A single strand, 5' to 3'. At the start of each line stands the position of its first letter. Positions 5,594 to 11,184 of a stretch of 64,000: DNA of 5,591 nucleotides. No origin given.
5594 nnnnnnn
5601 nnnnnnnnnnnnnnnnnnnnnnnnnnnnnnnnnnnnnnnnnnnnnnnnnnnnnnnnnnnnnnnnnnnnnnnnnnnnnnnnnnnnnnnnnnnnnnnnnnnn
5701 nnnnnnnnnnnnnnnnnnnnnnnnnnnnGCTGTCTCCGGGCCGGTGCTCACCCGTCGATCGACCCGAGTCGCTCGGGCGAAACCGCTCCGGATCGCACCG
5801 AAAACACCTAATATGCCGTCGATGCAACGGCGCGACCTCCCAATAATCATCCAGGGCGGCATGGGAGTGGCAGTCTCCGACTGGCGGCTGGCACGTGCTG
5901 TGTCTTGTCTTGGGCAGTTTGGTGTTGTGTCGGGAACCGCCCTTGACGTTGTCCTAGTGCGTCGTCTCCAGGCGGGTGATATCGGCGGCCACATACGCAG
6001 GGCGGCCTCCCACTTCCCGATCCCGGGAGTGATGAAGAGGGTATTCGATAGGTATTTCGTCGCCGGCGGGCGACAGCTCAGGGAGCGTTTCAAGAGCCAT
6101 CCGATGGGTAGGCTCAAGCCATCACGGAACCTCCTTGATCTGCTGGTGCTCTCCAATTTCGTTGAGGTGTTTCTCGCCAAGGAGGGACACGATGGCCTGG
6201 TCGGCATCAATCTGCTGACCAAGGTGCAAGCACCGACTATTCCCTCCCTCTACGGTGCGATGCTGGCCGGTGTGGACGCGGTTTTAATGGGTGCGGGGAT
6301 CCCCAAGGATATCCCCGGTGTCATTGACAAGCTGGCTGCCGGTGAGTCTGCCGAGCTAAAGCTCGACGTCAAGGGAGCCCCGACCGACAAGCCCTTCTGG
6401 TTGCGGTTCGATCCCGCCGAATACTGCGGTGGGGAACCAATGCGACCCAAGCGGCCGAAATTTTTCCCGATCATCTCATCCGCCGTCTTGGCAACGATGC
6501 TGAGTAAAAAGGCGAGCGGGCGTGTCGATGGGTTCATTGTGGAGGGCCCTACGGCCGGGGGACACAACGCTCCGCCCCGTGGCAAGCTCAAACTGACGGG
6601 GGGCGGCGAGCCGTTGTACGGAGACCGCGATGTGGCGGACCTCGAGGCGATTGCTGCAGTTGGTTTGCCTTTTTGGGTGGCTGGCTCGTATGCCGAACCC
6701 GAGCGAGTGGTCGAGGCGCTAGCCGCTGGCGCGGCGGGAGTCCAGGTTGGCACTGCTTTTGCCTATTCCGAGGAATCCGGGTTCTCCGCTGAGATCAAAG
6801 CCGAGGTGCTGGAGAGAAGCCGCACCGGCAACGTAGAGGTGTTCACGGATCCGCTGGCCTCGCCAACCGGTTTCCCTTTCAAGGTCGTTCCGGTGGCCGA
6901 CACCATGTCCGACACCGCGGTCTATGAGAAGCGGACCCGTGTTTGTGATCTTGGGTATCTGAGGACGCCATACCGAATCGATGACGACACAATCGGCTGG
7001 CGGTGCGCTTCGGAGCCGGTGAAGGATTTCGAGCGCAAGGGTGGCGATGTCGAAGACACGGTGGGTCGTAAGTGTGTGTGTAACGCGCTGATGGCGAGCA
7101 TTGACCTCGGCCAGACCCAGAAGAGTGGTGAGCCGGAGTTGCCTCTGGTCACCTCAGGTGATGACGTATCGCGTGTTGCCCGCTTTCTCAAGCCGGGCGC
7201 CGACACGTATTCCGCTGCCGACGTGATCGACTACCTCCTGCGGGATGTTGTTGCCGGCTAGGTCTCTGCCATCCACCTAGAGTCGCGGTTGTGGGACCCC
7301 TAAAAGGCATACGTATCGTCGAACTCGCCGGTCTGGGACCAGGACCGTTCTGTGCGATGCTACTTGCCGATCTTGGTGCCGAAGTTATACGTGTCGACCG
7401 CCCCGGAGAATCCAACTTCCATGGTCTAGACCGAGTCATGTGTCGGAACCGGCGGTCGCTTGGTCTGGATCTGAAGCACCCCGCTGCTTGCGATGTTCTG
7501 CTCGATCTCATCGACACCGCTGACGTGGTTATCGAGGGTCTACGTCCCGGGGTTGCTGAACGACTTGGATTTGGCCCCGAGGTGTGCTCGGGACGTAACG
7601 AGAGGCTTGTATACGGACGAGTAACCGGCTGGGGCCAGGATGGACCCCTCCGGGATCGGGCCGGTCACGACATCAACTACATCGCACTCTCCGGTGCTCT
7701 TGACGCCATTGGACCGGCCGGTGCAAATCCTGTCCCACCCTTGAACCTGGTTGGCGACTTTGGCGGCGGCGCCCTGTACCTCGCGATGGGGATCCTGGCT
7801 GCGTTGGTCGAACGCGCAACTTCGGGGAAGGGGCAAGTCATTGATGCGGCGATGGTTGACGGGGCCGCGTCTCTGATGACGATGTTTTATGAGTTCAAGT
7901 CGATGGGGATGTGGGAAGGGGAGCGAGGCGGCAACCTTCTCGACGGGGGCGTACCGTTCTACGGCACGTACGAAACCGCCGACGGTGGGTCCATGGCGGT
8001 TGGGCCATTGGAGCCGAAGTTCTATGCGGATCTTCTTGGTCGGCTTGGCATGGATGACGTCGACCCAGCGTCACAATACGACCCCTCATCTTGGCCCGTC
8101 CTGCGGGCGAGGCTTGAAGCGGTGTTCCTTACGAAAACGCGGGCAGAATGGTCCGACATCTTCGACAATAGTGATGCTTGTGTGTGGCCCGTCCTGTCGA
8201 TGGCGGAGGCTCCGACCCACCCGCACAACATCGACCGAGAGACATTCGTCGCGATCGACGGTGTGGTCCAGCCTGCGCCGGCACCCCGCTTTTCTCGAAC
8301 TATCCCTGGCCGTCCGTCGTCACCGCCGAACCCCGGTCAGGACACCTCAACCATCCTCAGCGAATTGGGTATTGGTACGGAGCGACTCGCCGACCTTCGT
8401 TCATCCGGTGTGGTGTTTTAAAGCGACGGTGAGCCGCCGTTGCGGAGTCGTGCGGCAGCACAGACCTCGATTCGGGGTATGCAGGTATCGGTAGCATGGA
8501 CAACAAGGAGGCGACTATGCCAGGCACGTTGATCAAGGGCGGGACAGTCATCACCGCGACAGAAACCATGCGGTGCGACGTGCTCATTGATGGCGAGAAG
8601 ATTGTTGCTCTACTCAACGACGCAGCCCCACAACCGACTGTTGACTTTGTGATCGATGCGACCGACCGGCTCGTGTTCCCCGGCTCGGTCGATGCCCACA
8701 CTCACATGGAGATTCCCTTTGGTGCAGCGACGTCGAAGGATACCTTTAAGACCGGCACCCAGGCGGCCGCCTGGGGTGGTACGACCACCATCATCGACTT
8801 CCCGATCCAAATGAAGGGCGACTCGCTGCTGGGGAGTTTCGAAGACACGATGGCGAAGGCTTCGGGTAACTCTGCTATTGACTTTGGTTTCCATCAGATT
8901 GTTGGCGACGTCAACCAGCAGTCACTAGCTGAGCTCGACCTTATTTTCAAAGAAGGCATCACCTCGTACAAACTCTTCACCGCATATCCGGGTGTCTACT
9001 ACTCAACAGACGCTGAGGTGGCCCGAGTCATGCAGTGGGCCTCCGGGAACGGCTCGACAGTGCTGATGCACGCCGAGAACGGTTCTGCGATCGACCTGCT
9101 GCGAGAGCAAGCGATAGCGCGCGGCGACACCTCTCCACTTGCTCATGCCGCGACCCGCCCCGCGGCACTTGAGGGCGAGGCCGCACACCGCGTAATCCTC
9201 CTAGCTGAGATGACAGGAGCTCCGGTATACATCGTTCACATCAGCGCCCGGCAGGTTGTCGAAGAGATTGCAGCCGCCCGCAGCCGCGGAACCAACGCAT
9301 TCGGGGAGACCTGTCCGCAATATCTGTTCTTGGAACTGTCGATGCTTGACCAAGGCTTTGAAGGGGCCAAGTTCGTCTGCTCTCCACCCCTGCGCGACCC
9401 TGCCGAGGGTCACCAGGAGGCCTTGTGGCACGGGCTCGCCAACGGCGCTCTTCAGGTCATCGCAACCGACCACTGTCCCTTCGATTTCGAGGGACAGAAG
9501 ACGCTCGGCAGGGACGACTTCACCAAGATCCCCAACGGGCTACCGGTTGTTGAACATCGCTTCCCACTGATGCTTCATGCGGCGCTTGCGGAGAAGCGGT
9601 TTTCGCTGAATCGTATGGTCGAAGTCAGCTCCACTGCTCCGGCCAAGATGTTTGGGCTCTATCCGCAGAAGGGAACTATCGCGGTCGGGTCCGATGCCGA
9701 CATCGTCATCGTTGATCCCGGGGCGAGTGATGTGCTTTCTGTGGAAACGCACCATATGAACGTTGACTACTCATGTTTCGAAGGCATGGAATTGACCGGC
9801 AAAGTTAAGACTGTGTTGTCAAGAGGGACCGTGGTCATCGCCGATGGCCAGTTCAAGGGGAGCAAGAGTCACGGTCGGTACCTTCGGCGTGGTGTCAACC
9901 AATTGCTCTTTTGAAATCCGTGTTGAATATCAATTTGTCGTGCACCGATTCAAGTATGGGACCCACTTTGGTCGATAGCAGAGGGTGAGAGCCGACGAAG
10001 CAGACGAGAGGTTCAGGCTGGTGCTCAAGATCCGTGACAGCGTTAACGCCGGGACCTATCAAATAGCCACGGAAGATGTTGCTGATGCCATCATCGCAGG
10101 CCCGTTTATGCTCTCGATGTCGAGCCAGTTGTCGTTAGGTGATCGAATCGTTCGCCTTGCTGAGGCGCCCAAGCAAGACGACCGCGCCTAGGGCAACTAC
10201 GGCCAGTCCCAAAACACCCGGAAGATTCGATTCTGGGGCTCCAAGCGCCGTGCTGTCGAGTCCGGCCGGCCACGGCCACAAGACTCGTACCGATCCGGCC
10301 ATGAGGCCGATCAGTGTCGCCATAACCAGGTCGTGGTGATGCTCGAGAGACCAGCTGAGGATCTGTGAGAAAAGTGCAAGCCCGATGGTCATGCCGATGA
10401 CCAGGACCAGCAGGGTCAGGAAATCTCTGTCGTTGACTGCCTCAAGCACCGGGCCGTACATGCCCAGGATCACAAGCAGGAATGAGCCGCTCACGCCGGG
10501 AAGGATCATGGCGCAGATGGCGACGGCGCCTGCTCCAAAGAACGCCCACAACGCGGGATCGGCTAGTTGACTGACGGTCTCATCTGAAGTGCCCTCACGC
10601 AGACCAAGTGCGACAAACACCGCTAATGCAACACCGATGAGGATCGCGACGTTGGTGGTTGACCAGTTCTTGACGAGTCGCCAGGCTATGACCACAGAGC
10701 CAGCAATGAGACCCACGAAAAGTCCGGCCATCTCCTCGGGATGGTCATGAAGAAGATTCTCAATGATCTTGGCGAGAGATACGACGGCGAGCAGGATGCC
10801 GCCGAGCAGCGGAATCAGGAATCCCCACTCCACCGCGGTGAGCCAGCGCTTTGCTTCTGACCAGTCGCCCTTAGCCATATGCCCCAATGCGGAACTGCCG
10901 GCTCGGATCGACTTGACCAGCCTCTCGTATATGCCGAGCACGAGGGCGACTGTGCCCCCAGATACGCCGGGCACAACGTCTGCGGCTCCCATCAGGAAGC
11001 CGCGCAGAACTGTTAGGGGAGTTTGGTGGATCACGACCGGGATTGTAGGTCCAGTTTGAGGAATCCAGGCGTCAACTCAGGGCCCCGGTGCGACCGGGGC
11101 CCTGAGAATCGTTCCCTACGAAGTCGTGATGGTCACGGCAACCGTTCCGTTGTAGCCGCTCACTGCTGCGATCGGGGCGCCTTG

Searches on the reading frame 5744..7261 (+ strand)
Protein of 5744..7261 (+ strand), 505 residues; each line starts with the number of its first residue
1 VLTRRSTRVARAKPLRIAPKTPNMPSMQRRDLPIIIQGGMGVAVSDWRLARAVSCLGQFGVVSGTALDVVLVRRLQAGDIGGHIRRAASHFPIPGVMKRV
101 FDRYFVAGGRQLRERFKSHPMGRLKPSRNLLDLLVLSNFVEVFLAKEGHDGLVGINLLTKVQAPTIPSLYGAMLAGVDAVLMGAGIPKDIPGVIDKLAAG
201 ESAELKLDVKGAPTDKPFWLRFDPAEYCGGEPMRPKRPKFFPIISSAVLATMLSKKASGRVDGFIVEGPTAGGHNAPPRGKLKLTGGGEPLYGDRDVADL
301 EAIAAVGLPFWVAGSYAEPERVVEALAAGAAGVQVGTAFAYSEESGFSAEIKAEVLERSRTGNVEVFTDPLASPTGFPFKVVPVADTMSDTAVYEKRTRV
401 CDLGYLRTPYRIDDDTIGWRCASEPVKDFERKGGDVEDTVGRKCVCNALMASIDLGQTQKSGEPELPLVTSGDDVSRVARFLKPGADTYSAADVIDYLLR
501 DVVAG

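Call 82: search_protein_families(library=pfam, proteins=[window:5744-7261:+], max_evalue=0.00001)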
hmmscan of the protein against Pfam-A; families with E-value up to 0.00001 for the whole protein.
window:5744-7261:+ (505 aa): 1 family
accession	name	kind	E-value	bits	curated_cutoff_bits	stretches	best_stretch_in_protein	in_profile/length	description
PF03060.21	NMO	-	2.3e-15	57.2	28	1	242-358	141-244/331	Nitronate monooxygenase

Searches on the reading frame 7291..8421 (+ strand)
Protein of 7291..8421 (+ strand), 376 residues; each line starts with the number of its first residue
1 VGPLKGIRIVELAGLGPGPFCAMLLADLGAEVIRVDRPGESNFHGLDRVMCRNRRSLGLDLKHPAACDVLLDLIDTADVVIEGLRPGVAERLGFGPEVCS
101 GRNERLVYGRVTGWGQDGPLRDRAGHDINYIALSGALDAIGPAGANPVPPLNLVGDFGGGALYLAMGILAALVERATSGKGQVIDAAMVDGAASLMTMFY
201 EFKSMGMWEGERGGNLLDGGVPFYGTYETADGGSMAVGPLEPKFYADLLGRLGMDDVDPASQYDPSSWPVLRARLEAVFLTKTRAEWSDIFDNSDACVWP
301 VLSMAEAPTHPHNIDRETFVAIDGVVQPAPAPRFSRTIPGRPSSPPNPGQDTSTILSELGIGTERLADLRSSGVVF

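Call 82: search_protein_families(library=pfam, proteins=[window:7291-8421:+], max_evalue=0.00001)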
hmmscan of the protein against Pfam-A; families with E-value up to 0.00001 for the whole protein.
window:7291-8421:+ (376 aa): 1 family
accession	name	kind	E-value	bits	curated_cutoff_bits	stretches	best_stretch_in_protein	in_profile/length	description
PF02515.22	CoA_transf_3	-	4e-83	280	23.3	1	4-352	1-366/366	CoA-transferase family III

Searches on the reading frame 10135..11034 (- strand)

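Call 82: search_protein_families(library=pfam, proteins=[window:10135-11034:-], max_evalue=0.00001)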
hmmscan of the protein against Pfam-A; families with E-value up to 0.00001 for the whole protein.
window:10135-11034:- (299 aa): 1 family
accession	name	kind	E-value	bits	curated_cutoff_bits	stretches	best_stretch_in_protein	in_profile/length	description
PF04018.18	VCA0040-like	-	5.8e-75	252.5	26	1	15-259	1-235/246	Undecaprenyl phosphate translocase-like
